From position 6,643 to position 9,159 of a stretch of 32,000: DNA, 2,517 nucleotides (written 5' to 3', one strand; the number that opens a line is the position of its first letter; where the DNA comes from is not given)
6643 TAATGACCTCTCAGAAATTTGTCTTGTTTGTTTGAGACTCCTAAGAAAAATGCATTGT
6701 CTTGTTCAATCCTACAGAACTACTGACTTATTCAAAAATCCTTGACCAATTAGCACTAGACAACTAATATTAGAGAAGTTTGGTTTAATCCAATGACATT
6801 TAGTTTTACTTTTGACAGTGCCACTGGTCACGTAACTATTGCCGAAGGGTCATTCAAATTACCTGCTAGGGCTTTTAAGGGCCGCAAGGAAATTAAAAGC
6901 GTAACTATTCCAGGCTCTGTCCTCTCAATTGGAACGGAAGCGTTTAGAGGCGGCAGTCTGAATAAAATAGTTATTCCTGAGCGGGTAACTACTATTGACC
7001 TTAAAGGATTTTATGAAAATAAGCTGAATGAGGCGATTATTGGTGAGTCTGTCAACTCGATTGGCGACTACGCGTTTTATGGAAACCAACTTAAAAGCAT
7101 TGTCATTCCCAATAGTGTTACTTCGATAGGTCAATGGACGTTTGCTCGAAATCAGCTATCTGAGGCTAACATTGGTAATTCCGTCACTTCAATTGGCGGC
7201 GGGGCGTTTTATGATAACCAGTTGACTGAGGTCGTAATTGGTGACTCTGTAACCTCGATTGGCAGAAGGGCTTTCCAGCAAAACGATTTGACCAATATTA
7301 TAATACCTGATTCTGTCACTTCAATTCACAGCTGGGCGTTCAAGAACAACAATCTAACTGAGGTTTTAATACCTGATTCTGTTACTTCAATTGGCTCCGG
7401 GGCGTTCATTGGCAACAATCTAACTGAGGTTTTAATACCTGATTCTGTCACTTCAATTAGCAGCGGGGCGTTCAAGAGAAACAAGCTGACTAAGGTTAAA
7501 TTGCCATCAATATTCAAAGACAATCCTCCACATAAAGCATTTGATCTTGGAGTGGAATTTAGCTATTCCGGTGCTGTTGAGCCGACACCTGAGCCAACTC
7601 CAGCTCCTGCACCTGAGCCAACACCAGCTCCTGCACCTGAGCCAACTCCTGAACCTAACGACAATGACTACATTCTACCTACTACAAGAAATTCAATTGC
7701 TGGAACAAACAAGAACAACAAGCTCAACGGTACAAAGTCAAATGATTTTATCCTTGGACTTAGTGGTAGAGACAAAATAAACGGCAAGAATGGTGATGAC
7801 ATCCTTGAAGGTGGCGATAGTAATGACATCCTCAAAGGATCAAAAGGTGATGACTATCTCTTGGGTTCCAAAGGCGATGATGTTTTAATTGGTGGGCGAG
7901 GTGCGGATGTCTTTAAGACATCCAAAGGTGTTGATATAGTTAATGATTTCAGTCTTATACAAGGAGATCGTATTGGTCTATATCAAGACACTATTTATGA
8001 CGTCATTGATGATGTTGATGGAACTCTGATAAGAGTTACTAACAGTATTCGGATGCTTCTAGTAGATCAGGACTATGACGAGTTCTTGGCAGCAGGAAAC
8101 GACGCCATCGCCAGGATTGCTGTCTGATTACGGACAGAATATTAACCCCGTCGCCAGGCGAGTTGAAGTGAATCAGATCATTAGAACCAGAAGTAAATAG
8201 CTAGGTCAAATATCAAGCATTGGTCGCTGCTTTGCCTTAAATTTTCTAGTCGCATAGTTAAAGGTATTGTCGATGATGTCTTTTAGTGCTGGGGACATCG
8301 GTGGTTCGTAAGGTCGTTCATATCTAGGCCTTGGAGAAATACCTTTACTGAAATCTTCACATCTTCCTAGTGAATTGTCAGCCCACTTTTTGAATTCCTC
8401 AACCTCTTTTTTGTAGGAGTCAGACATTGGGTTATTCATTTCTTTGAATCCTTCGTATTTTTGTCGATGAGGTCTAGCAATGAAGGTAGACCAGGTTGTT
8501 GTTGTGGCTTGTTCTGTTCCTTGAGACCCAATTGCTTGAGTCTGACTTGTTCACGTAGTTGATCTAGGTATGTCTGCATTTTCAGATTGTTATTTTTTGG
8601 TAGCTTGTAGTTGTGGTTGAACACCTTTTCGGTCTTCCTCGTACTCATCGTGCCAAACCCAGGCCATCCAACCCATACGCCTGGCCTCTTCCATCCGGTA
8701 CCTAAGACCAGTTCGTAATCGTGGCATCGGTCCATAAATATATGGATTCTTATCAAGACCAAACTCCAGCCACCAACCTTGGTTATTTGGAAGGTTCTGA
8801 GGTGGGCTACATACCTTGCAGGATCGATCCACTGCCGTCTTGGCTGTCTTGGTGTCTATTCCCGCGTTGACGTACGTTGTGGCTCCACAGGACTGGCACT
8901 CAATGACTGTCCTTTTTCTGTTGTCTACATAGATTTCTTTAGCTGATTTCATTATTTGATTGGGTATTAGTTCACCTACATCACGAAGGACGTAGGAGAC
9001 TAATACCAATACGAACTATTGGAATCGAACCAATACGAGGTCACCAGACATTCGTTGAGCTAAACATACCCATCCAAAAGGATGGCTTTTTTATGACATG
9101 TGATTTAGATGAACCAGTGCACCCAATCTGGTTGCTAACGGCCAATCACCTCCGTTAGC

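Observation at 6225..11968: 5.65-kb low-GC integrase island inserted in the 3' end of a protein-coding gene (cobO), with a codon-preserving att duplication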

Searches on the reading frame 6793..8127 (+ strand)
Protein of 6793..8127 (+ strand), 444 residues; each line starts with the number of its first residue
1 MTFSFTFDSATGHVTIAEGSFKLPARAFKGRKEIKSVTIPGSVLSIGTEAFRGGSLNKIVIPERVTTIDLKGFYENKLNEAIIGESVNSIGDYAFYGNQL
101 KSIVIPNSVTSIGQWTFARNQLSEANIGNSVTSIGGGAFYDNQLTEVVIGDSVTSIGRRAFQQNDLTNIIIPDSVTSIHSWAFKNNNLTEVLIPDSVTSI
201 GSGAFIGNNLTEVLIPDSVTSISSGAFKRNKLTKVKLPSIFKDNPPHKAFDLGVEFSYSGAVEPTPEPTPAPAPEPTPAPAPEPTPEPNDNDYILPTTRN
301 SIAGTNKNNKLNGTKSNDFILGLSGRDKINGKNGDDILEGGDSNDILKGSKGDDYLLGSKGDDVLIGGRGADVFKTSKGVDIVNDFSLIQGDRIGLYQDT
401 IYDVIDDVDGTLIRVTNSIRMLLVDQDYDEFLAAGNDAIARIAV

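Call 7: search_protein_families(library=pfam, proteins=[window:6793-8127:+], max_evalue=0.01)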
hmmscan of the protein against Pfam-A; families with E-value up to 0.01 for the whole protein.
window:6793-8127:+ (444 aa): 3 families
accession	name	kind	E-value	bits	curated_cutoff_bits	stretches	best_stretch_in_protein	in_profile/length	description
PF13306.12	LRR_5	-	1.7e-57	193.2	27.7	2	23-142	3-123/127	BspA type Leucine rich repeat region (6 copies)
PF00353.25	HemolysinCabind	-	1.1e-14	54.4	23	2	340-373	2-35/36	RTX calcium-binding nonapeptide repeat (4 copies)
PF05725.18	FNIP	-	0.0011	19.5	21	0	98-112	25-39/44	FNIP Repeat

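Call 8: search_protein_families(library=phrogs, proteins=[window:6793-8127:+], max_evalue=0.01)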
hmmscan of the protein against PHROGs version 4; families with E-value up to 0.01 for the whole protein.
window:6793-8127:+ (444 aa): 4 families
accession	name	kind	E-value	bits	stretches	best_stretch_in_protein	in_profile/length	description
phrog_35892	-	unknown function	4.5e-29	101.7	1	25-235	92-308/1181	-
phrog_18805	-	unknown function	1.3e-28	101.1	3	12-139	259-394/457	-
phrog_21473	-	unknown function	0.00075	18.6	1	261-324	606-656/947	-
phrog_15846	-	unknown function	0.0093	17.4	0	262-290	50-78/112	-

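Call 72: search_protein_families(library=ncbifam, proteins=[window:6793-8127:+], max_evalue=0.01)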
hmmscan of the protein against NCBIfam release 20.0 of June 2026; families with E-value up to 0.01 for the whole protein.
window:6793-8127:+ (444 aa): 13 families
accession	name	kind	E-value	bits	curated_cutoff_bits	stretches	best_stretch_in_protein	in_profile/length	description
NF047961.1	adhesin_HupY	equivalog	3.4e-36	124.7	1250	2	188-242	188-243/978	leucine-rich repeat adhesin HupY/LrrG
NF045861.1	glide_Gli349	exception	1.1e-15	55.4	1750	2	126-189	2683-2747/3169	gliding machinery surface structure protein Gli349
NF046115.1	Ca_rpt_SMc04171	equivalog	4.6e-14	52.5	625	1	302-438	408-540/574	SMc04171 family calcium-binding repeat protein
NF033943.0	RTX_toxin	subfamily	7.1e-13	47.6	1000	1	301-383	671-753/930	RTX family hemolysin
NF052454.1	BtaGlycanEglC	equivalog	7.5e-09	35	700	2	340-427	105-191/459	endo-1,3-1,4-beta-glycanase EglC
NF033203.1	entero_EhxA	exception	4.5e-08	31.7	2000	1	302-384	705-787/997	enterohemolysin EhxA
NF053766.1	ZapA_metallo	exception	2e-07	30.5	940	1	302-383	315-396/483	ZapA family metalloprotease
NF035945.1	Zn_serralysin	subfamily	2.7e-07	30.1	500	1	331-379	324-372/462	serralysin family metalloprotease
NF050046.1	PueAB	exception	3.7e-06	25.7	670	2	329-381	372-424/616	polyurethane esterase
NF037973.1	metallo_SslE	exception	6e-05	20.6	3000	1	262-306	56-100/1519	lipoprotein metalloprotease SslE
NF033186.1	internalin_K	exception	0.0055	15.2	1100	1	264-289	510-545/604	class 1 internalin InlK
NF008084.0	PRK10819.1-5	equivalog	0.0068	16.3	315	0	263-289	72-99/249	TonB system transport protein TonB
NF033845.1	MSCRAMM_ClfB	exception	0.0076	14.2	999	0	263-289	553-583/871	MSCRAMM family adhesin clumping factor ClfB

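Call 98: search_protein_families(library=padloc, proteins=[window:6793-8127:+], max_evalue=0.01)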
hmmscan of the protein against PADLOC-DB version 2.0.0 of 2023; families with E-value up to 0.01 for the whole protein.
window:6793-8127:+ (444 aa): 0 families

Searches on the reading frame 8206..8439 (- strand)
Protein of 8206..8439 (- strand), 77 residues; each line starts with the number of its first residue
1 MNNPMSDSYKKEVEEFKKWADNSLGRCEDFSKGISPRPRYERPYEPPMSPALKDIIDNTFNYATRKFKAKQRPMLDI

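Call 7: search_protein_families(library=pfam, proteins=[window:8206-8439:-], max_evalue=0.01)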
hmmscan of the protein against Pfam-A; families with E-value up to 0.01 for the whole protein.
window:8206-8439:- (77 aa): 0 families

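Call 8: search_protein_families(library=phrogs, proteins=[window:8206-8439:-], max_evalue=0.01)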
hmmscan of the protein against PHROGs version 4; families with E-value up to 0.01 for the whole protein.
window:8206-8439:- (77 aa): 0 families

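Call 72: search_protein_families(library=ncbifam, proteins=[window:8206-8439:-], max_evalue=0.01)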
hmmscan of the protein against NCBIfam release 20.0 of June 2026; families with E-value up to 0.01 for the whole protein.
window:8206-8439:- (77 aa): 0 families

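Call 98: search_protein_families(library=padloc, proteins=[window:8206-8439:-], max_evalue=0.01)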
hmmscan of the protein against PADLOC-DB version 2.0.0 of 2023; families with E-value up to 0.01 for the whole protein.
window:8206-8439:- (77 aa): 0 families

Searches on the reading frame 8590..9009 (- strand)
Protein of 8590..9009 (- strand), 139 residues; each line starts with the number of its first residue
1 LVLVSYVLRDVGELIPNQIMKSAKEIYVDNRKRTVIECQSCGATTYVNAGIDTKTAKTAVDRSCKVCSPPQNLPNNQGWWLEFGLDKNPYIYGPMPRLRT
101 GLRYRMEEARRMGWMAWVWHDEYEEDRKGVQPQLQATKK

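Call 7: search_protein_families(library=pfam, proteins=[window:8590-9009:-], max_evalue=0.01)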
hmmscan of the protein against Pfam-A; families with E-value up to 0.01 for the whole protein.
window:8590-9009:- (139 aa): 0 families

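Call 8: search_protein_families(library=phrogs, proteins=[window:8590-9009:-], max_evalue=0.01)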
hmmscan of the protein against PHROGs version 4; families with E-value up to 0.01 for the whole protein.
window:8590-9009:- (139 aa): 0 families

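Call 72: search_protein_families(library=ncbifam, proteins=[window:8590-9009:-], max_evalue=0.01)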
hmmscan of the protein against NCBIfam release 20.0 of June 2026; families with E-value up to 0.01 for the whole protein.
window:8590-9009:- (139 aa): 0 families

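Call 98: search_protein_families(library=padloc, proteins=[window:8590-9009:-], max_evalue=0.01)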
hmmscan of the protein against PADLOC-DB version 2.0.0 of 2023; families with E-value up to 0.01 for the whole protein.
window:8590-9009:- (139 aa): 1 family
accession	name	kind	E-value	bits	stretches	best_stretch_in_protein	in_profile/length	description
PDLC04162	HEC-08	-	0.005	14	1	30-69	198-237/358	-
